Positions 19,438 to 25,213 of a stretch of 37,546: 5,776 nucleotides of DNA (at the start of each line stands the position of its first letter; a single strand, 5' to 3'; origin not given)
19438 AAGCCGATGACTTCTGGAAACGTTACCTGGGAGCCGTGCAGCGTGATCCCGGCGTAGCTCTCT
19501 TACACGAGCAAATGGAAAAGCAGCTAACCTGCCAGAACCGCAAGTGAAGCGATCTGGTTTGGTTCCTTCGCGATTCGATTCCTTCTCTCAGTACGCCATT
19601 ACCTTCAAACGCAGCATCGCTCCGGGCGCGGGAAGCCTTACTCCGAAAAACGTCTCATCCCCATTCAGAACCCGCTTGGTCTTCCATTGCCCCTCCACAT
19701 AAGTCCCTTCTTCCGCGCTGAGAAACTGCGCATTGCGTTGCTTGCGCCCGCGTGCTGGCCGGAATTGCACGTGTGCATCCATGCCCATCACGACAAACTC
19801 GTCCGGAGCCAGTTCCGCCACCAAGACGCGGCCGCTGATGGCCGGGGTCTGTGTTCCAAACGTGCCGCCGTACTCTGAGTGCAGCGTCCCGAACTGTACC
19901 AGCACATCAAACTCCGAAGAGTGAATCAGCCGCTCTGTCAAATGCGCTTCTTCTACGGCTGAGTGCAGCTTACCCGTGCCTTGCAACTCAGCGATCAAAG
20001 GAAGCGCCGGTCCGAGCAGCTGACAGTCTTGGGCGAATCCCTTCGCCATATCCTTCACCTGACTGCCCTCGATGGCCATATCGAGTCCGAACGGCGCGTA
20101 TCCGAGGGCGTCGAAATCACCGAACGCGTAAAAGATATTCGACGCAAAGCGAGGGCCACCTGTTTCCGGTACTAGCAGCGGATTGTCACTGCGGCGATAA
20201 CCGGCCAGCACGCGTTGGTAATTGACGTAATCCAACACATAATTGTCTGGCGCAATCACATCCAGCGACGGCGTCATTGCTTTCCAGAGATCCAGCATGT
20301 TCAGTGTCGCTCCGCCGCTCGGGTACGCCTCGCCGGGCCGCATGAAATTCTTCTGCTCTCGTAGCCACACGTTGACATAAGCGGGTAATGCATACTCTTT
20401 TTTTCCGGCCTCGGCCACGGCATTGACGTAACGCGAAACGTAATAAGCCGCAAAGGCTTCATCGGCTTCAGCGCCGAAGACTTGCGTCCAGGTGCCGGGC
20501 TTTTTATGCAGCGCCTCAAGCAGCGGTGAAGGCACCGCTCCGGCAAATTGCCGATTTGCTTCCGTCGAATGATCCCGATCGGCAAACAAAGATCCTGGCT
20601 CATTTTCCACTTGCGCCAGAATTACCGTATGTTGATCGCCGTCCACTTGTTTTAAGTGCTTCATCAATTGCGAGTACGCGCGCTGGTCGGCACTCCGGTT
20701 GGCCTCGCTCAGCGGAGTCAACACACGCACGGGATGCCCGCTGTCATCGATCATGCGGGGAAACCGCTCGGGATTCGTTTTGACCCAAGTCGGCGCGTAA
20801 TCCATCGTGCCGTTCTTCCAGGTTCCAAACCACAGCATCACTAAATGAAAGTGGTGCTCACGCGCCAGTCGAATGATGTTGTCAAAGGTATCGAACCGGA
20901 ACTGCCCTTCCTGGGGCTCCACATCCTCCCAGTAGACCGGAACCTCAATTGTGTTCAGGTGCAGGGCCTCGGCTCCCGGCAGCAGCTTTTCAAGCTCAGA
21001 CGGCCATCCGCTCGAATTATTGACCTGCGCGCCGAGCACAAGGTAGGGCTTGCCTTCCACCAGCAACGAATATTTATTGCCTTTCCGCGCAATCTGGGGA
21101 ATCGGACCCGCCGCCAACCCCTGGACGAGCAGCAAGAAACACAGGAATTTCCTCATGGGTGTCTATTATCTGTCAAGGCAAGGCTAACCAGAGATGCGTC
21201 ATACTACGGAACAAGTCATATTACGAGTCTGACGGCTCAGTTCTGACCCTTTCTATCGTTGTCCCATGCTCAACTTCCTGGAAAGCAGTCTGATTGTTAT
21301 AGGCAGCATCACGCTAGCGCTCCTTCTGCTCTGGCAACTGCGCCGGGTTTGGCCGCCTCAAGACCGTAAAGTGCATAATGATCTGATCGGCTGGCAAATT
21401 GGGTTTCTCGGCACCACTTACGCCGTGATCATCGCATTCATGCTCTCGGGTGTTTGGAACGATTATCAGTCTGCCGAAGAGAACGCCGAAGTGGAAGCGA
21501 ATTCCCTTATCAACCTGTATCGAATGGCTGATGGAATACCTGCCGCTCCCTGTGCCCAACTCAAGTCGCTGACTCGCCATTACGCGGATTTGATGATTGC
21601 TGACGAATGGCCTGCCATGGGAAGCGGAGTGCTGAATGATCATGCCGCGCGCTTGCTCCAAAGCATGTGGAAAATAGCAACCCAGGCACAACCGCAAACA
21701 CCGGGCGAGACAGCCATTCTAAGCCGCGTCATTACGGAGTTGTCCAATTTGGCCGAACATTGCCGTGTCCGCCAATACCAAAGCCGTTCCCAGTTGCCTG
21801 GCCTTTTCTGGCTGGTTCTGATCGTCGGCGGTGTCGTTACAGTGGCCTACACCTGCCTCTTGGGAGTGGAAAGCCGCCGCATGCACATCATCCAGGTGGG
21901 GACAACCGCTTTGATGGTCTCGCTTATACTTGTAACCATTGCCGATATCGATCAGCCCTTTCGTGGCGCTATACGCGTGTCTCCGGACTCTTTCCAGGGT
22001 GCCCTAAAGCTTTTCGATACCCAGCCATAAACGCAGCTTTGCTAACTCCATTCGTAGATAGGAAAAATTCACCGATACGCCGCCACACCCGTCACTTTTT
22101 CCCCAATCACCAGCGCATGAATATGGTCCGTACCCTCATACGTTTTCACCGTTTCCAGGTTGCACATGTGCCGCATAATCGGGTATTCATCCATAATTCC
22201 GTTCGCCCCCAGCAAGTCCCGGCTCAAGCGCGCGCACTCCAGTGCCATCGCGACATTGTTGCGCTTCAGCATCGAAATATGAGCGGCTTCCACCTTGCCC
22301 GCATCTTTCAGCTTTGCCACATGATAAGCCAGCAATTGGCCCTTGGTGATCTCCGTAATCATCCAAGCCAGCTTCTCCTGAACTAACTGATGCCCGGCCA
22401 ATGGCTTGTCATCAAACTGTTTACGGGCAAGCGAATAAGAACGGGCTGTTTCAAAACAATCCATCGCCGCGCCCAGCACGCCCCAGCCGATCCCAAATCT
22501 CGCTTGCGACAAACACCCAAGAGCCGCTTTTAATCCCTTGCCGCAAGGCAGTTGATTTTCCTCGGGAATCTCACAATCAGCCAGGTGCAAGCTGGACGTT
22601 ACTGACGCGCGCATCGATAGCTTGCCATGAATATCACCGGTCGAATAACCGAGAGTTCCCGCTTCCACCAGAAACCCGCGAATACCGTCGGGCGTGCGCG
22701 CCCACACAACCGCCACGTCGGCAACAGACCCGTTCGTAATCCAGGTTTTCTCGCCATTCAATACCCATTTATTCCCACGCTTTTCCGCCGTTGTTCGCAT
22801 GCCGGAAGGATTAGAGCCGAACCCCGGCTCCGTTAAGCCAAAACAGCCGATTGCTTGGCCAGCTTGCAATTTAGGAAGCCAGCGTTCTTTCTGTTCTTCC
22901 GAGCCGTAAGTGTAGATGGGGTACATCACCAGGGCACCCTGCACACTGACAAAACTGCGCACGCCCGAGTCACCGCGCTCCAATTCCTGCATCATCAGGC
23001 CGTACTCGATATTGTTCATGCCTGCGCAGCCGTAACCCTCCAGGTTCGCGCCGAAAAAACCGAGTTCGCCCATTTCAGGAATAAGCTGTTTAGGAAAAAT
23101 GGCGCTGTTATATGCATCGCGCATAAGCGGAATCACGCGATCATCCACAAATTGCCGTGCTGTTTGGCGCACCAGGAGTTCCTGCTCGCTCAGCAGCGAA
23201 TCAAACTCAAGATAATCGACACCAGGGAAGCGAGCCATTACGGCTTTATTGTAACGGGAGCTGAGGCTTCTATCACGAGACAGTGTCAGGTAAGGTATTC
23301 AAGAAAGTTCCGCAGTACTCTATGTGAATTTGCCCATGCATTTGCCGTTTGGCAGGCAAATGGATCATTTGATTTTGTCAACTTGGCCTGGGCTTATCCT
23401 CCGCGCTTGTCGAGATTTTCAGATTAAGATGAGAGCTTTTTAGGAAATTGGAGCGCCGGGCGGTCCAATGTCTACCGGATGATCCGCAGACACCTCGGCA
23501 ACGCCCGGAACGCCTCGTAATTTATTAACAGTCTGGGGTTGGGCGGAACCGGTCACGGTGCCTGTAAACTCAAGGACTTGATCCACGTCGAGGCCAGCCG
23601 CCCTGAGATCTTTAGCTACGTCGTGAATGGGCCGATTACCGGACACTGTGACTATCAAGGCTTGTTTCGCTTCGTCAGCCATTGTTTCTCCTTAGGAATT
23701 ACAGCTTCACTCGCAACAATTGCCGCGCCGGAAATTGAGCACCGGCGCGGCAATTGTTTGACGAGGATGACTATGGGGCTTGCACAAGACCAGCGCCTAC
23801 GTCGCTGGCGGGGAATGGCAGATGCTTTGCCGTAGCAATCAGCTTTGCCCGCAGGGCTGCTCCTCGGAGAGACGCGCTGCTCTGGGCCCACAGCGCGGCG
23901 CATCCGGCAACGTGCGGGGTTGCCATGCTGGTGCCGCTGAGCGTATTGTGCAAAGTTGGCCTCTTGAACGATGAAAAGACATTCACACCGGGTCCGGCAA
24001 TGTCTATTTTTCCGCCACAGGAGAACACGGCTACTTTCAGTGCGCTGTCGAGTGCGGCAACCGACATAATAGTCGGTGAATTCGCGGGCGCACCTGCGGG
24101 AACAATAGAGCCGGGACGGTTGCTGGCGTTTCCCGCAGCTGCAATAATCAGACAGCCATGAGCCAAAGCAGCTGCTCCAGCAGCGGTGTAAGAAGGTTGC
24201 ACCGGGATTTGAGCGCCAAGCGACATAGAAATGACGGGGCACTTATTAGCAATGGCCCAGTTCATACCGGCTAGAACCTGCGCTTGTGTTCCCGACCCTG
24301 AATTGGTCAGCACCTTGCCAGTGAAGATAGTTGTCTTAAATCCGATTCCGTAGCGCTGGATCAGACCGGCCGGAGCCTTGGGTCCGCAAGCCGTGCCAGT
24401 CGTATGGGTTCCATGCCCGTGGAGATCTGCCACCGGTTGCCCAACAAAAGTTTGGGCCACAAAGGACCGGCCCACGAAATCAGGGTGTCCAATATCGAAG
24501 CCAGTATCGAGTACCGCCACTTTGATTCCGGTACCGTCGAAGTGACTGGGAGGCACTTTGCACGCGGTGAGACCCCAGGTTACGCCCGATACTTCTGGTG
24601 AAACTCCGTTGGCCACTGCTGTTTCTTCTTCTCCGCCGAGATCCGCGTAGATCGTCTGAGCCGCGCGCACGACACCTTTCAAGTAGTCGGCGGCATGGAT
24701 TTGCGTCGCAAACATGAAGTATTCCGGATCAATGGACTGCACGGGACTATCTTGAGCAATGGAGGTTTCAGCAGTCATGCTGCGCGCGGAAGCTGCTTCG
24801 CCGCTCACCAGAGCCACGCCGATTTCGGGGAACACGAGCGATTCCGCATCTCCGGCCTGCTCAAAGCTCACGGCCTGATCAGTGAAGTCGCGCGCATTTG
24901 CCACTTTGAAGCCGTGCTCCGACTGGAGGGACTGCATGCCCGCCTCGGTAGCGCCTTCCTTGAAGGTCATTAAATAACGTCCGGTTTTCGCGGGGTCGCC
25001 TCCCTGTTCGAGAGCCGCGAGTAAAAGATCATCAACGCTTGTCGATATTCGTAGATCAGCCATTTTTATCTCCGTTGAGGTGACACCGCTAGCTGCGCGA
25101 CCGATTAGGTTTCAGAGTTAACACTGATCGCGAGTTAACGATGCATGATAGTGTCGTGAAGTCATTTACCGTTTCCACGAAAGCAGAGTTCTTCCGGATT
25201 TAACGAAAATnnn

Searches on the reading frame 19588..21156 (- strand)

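Call 56: search_protein_families(library=pfam, proteins=[window:19588-21156:-], max_evalue=0.001)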
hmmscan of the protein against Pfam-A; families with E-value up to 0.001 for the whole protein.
window:19588-21156:- (522 aa): 3 families
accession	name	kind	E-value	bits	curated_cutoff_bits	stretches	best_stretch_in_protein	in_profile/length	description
PF18120.7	DUF5597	-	1.5e-27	96.8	23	1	378-507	5-131/133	Domain of unknown function (DUF5597)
PF01301.25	Glyco_hydro_35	-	4e-08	33.7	27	1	30-217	1-180/319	Glycosyl hydrolases family 35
PF02449.21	Glyco_hydro_42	-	5.4e-07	29.7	21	1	65-205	22-155/376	Beta-galactosidase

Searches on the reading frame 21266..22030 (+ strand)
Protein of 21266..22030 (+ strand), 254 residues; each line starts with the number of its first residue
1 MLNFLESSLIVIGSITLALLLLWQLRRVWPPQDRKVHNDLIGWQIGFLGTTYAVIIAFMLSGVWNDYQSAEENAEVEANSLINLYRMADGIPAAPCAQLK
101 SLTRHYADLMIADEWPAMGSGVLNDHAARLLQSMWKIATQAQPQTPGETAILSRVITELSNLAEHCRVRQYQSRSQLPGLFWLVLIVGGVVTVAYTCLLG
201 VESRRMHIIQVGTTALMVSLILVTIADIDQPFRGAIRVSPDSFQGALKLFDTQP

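Call 56: search_protein_families(library=pfam, proteins=[window:21266-22030:+], max_evalue=0.001)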
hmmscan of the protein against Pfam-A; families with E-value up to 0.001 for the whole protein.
window:21266-22030:+ (254 aa): 1 family
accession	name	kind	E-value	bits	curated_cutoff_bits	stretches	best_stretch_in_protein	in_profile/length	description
PF14023.12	Bestrophin-like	-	2.5e-56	191.3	32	1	14-243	3-232/232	Bestrophin-like domain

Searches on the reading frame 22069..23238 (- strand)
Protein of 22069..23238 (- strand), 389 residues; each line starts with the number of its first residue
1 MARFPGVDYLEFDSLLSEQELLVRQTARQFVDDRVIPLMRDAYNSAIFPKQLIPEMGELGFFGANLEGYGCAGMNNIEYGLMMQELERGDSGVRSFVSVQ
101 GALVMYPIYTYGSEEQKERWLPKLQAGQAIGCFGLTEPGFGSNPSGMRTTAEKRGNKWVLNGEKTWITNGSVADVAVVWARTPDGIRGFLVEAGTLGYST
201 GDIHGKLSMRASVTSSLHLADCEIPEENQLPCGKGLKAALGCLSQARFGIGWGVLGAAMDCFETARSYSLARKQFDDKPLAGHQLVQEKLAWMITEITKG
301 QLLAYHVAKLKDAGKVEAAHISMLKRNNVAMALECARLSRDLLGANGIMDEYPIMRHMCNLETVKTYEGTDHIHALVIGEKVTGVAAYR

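Call 56: search_protein_families(library=pfam, proteins=[window:22069-23238:-], max_evalue=0.001)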
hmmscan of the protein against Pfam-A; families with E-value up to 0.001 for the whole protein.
window:22069-23238:- (389 aa): 4 families
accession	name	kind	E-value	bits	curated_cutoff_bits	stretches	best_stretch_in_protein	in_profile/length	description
PF02771.21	Acyl-CoA_dh_N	-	3.3e-34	118.1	22.9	1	17-127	1-112/113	Acyl-CoA dehydrogenase, N-terminal domain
PF00441.29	Acyl-CoA_dh_1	-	1.1e-32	113.7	22.4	1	233-382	1-149/150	Acyl-CoA dehydrogenase, C-terminal domain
PF02770.24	Acyl-CoA_dh_M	-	1.1e-22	80.5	33.3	1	132-222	1-97/97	Acyl-CoA dehydrogenase, middle domain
PF08028.16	Acyl-CoA_dh_2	-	1.3e-07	32.4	22.7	1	250-371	3-133/134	Acyl-CoA dehydrogenase, C-terminal domain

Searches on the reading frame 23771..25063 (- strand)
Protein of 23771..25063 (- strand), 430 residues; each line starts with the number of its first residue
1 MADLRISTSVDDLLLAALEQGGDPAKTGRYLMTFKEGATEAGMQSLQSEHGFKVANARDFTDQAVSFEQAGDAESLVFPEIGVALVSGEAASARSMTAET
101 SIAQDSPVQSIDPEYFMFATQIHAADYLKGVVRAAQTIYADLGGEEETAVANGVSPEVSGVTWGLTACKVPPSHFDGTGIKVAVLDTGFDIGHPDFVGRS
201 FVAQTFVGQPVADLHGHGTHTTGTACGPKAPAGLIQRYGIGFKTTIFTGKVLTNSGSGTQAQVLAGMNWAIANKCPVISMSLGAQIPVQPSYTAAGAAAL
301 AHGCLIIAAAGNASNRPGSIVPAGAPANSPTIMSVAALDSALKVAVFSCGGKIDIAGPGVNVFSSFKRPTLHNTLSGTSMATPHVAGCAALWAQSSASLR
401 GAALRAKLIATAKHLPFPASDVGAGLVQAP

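Call 3: search_protein_families(library=pfam, proteins=[window:23771-25063:-], max_evalue=0.01)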
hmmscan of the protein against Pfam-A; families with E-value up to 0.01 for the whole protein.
window:23771-25063:- (430 aa): 1 family
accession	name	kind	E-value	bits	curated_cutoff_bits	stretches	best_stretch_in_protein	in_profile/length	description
PF00082.27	Peptidase_S8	-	1.6e-38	133.1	21.8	1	177-417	1-278/288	Subtilase family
